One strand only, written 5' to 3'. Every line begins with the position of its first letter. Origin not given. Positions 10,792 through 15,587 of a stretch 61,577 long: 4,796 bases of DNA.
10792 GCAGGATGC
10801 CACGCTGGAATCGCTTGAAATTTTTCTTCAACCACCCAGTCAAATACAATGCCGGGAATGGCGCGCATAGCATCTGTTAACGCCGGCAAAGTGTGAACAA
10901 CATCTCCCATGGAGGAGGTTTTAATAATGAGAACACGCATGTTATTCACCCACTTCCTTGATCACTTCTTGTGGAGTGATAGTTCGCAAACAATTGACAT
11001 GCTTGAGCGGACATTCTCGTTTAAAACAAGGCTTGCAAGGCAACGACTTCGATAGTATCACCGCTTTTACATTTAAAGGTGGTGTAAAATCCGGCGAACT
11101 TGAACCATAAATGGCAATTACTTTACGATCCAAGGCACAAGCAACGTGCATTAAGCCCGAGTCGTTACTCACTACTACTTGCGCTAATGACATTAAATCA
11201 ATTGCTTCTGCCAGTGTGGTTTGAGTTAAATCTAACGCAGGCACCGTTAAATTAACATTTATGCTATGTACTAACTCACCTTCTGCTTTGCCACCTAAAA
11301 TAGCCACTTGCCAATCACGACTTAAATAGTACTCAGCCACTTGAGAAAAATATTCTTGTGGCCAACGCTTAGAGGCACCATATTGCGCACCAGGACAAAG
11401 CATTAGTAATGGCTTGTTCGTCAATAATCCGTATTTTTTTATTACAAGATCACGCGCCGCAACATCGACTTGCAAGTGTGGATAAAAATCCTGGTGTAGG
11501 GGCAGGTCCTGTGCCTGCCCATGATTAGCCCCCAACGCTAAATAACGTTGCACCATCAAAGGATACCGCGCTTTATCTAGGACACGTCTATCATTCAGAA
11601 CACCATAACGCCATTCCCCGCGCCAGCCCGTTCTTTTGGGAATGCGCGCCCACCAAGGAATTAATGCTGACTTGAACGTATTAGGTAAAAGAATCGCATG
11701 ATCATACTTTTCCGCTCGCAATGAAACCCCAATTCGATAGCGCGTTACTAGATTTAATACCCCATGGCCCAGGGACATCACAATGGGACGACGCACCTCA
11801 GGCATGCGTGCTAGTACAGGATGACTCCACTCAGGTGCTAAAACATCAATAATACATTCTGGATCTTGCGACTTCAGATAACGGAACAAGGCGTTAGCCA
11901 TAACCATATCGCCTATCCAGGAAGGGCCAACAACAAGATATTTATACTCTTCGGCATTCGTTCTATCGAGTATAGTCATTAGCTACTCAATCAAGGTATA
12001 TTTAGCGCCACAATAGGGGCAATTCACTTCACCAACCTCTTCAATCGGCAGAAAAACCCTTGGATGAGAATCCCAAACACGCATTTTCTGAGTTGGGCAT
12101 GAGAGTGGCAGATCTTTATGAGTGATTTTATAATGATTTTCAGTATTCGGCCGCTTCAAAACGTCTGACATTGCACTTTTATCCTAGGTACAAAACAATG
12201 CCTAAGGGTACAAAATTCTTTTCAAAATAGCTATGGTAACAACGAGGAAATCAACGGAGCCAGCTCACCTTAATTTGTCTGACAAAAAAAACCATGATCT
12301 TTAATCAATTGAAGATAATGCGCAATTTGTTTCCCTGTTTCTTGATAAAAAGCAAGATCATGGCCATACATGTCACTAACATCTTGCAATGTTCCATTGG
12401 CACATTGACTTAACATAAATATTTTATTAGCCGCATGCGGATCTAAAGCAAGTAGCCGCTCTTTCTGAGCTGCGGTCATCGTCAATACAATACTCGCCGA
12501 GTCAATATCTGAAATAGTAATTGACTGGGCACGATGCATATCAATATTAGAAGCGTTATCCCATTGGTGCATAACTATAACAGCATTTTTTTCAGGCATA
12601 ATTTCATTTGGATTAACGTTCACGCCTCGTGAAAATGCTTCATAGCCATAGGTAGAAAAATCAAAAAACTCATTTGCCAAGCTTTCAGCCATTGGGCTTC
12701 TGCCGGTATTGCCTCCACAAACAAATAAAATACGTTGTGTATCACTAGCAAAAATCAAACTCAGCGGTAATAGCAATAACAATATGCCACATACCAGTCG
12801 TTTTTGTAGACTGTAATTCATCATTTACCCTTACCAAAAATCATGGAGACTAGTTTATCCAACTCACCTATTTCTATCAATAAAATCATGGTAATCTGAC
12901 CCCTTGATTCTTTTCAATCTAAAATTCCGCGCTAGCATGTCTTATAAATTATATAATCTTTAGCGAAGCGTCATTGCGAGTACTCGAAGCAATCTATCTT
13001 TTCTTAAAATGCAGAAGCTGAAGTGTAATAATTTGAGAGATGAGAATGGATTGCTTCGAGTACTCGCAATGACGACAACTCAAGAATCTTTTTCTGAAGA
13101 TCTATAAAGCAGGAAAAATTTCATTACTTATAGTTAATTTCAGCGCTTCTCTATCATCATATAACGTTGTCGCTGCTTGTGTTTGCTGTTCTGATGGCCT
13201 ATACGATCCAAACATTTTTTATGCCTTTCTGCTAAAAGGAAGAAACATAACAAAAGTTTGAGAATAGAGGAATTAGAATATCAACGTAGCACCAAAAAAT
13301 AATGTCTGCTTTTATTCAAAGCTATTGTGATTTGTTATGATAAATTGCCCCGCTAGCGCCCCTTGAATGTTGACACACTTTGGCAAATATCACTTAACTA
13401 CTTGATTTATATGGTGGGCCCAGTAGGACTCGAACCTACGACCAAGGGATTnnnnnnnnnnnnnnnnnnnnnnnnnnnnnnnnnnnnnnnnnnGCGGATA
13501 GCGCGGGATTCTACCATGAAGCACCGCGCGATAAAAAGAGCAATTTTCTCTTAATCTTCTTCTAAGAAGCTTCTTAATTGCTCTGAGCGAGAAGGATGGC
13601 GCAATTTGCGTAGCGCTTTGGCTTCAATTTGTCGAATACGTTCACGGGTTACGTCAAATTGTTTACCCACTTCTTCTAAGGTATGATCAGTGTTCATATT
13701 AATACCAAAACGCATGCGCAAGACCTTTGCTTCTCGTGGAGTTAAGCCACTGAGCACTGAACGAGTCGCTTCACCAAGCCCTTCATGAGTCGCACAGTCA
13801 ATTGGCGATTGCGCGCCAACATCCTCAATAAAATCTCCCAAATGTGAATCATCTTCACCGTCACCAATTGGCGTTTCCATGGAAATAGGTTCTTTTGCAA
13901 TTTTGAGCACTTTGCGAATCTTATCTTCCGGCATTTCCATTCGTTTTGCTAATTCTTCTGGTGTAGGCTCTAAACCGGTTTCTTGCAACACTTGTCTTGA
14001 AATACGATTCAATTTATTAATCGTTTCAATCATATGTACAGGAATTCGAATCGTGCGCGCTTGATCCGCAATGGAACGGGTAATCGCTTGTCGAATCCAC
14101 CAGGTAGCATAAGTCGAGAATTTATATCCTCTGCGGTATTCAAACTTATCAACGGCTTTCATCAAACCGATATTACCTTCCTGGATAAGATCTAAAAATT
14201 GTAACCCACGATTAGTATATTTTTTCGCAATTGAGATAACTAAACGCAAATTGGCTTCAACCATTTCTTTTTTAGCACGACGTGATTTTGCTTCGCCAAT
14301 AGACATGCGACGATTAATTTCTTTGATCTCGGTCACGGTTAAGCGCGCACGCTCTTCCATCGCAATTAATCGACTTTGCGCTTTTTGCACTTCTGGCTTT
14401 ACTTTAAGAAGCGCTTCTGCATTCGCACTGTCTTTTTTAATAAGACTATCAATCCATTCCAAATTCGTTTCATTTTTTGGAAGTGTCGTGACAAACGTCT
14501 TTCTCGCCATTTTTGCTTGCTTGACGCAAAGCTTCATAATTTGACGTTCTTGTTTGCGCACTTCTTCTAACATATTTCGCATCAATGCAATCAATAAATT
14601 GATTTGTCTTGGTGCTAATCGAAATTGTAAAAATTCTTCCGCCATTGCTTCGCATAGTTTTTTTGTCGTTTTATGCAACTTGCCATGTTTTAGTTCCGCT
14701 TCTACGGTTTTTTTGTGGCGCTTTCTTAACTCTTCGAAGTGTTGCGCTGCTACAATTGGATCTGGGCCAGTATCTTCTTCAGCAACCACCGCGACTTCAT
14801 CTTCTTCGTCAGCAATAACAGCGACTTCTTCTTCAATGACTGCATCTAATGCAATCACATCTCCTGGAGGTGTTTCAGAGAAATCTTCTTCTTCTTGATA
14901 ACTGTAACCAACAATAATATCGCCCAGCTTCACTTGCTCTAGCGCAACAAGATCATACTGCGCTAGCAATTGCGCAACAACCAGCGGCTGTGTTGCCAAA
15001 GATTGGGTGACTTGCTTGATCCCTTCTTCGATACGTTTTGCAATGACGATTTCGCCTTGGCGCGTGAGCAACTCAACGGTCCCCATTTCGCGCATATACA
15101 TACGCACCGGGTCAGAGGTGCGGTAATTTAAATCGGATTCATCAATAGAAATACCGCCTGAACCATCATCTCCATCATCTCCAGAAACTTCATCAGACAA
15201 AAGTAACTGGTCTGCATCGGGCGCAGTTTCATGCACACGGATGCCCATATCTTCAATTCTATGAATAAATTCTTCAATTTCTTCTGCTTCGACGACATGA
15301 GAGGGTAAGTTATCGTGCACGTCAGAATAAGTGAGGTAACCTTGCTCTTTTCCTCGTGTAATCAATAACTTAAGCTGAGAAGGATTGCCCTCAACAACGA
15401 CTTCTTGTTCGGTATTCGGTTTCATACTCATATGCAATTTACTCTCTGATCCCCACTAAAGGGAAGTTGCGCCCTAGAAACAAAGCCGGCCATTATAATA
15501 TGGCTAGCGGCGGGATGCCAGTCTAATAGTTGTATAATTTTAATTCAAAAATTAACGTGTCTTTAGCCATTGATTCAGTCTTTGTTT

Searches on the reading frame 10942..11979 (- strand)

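Call 30: search_protein_families(library=ncbifam, proteins=[window:10942-11979:-], max_evalue=0.00001)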
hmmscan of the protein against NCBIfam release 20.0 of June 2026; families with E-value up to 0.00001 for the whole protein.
window:10942-11979:- (345 aa): 6 families
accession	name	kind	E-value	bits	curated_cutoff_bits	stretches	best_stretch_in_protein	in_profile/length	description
TIGR02195.1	heptsyl_trn_II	equivalog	1.9e-129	431.7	134.6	1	14-343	2-334/339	lipopolysaccharide heptosyltransferase II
NF008162.0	PRK10916.1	equivalog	5e-104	348.2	569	1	13-342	2-338/348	ADP-heptose--LPS heptosyltransferase RfaF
TIGR02193.1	heptsyl_trn_I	equivalog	4e-16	59.1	185.3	1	15-305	3-295/320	lipopolysaccharide heptosyltransferase I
TIGR02201.1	heptsyl_trn_III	equivalog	1.7e-15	56.9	170.2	2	203-307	194-302/344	putative lipopolysaccharide heptosyltransferase III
NF007742.0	PRK10422.1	equivalog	1.6e-11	43.6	467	1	202-301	195-298/352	lipopolysaccharide core heptosyltransferase RfaQ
NF008204.0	PRK10964.1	equivalog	4.2e-08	32.7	437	1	202-297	190-285/322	lipopolysaccharide heptosyltransferase RfaC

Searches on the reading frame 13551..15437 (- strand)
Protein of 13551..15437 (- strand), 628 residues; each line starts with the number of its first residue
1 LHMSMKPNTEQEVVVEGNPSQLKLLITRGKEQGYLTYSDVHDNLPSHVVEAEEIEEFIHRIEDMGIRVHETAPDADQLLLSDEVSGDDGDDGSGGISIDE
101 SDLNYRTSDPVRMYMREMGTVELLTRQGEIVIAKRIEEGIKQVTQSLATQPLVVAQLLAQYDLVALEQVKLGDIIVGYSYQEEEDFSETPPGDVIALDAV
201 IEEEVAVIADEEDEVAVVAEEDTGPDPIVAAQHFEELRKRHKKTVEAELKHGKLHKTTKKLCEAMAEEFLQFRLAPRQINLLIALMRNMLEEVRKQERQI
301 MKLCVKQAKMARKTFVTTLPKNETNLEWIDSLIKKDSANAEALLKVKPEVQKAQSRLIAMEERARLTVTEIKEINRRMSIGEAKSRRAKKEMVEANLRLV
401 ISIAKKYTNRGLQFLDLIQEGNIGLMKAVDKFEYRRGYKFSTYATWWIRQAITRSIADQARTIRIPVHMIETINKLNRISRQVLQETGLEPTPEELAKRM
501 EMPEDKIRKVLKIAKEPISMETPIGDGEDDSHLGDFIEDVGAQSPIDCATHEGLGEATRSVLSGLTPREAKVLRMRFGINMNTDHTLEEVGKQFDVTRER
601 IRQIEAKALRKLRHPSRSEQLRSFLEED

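Call 30: search_protein_families(library=ncbifam, proteins=[window:13551-15437:-], max_evalue=0.00001)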
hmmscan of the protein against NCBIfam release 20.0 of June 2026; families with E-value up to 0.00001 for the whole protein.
window:13551-15437:- (628 aa): 45 families (the best 25 are shown)
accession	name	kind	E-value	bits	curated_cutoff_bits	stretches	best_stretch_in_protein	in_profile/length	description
NF004208.0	PRK05658.1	equivalog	2.9e-248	826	555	1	8-626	13-630/631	RNA polymerase sigma factor RpoD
NF006666.0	PRK09210.1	equivalog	1.8e-147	491.5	572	2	344-626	89-370/370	RNA polymerase sigma factor RpoD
NF041931.2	MzaA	equivalog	4.9e-132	442.2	800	1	14-627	231-716/726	MZA anti-phage system associated sigma-70 family RNA polymerase sigma factor MzaA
NF004562.0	PRK05901.1-4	equivalog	4.4e-125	418.4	779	2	315-626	244-554/571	RNA polymerase sigma factor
NF004561.0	PRK05901.1-3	equivalog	1.1e-122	410.9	582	1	373-626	285-537/537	RNA polymerase sigma factor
TIGR02393.1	RpoD_Cterm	equivalog_domain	1.2e-117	391.6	354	1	388-625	1-237/238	RNA polymerase sigma factor RpoD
NF004560.0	PRK05901.1-1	equivalog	1e-113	381.2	711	1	356-625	250-515/516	RNA polymerase sigma factor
NF005643.0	PRK07406.1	equivalog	4.9e-107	358.4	500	1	312-625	124-396/397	RNA polymerase sigma factor RpoD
NF005920.0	PRK07921.1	subfamily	7.6e-100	334.1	464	1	343-624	44-326/328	RNA polymerase sigma factor SigB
TIGR02997.1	Sig70-cyanoRpoD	subfamily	4.2e-98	328.3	384.5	1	342-613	33-298/298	RNA polymerase sigma factor, RpoD/SigA family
NF004565.0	PRK05901.2-3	equivalog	1.6e-93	314.2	484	1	366-626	232-500/501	RNA polymerase sigma factor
NF005785.0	PRK07598.1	equivalog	4.9e-91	305.6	554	1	300-626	90-412/415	RNA polymerase sigma factor SigC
NF004564.0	PRK05901.2-2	equivalog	4.5e-85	286.2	617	1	361-627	221-495/500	RNA polymerase sigma factor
NF004566.0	PRK05901.2-4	equivalog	5.7e-85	286.2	531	1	363-627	167-445/448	RNA polymerase sigma factor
TIGR02394.1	rpoS_proteo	equivalog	1.4e-84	283.9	378.7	1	351-619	13-277/285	RNA polymerase sigma factor RpoS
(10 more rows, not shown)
